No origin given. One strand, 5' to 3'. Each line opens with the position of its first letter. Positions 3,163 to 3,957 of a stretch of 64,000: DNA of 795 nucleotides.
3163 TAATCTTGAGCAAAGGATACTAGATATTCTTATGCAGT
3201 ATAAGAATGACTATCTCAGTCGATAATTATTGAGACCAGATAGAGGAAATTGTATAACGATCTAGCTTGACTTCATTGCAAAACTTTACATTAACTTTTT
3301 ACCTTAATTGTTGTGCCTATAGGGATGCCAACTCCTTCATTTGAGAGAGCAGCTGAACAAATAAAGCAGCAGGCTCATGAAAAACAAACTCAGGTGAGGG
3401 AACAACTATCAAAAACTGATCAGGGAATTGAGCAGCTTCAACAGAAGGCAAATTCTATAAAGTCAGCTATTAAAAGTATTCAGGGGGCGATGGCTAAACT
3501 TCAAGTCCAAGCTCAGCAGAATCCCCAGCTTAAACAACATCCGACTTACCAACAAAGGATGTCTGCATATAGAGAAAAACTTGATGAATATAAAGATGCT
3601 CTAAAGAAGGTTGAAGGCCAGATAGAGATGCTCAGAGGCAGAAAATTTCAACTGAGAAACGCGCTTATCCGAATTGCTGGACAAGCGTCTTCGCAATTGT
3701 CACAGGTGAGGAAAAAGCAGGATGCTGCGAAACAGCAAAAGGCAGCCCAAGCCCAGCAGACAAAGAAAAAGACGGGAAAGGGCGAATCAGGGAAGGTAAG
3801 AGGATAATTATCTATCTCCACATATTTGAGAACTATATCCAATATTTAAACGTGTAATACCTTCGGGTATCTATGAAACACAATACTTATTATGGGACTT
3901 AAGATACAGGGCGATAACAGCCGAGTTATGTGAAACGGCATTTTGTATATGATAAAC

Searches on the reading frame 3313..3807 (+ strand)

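Call 10: search_protein_families(library=pfam, proteins=[window:3313-3807:+], max_evalue=0.001)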
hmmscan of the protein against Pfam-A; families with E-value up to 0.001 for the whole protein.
window:3313-3807:+ (164 aa): 3 families
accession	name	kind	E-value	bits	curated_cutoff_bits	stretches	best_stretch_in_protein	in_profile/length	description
PF23991.1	DUF7310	-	2.1e-06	28.6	40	0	69-132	18-81/83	Coiled-coil region of unknown function (DUF7310)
PF25762.1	HAUS1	-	0.0004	20.7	40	1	20-105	111-194/236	HAUS augmin-like complex subunit 1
PF08702.15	Fib_alpha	-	0.00063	20.4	29.9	1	17-129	22-129/143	Fibrinogen alpha/beta chain family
